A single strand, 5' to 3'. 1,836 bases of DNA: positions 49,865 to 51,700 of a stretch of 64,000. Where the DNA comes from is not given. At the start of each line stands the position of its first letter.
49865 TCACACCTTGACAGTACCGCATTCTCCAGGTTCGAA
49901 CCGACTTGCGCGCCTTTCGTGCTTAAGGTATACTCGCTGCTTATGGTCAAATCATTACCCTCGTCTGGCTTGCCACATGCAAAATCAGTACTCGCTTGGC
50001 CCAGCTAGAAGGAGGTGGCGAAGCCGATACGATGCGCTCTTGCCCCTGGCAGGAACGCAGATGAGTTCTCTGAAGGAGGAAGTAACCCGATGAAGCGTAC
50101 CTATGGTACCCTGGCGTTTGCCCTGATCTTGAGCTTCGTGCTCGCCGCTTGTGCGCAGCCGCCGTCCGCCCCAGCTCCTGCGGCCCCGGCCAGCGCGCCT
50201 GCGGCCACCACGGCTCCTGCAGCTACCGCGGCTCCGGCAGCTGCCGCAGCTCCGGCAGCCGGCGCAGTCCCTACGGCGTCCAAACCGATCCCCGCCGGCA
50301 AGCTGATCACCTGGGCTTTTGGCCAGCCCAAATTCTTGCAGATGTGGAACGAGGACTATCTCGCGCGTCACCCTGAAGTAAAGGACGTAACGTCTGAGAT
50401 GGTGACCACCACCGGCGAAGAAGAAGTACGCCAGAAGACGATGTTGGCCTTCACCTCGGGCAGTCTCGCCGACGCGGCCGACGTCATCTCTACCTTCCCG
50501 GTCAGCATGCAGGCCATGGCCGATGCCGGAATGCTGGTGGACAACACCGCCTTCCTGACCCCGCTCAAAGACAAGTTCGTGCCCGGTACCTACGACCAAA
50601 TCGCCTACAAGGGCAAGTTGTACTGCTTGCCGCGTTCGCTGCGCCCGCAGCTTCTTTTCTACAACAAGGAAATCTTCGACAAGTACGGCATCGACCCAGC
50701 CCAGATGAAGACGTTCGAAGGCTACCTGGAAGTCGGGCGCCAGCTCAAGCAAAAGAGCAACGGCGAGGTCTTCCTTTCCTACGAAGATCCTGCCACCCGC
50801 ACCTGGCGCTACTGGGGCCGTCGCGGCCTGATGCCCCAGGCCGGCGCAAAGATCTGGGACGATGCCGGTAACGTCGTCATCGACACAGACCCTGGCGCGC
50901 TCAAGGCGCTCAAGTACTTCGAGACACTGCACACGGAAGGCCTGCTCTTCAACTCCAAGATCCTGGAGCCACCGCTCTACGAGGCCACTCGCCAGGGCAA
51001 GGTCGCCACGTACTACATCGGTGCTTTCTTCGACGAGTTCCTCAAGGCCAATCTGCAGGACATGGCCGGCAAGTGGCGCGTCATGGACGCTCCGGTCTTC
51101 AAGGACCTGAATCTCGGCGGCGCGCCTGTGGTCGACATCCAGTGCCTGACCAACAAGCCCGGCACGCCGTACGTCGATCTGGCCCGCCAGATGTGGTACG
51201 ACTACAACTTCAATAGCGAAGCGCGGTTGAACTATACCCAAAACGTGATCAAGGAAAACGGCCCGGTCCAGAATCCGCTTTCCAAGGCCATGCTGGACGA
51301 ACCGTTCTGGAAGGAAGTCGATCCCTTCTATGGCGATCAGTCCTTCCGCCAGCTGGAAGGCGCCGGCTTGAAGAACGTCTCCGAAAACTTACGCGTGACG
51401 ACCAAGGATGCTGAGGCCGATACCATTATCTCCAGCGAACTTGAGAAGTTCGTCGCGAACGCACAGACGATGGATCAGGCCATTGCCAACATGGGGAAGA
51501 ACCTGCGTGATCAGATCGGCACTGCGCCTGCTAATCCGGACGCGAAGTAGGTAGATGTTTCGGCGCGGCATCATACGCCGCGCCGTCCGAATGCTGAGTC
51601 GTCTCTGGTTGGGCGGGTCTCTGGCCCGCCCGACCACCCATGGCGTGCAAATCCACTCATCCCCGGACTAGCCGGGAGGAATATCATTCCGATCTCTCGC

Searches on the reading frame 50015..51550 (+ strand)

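Call 34: search_protein_families(library=pfam, proteins=[window:50015-51550:+], max_evalue=0.001)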
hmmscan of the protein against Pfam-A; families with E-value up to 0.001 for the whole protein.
window:50015-51550:+ (511 aa): 1 family
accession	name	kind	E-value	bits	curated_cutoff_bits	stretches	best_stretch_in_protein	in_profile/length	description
PF01547.30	SBP_bac_1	-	3.7e-13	50.6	26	1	110-362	13-271/307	Bacterial extracellular solute-binding protein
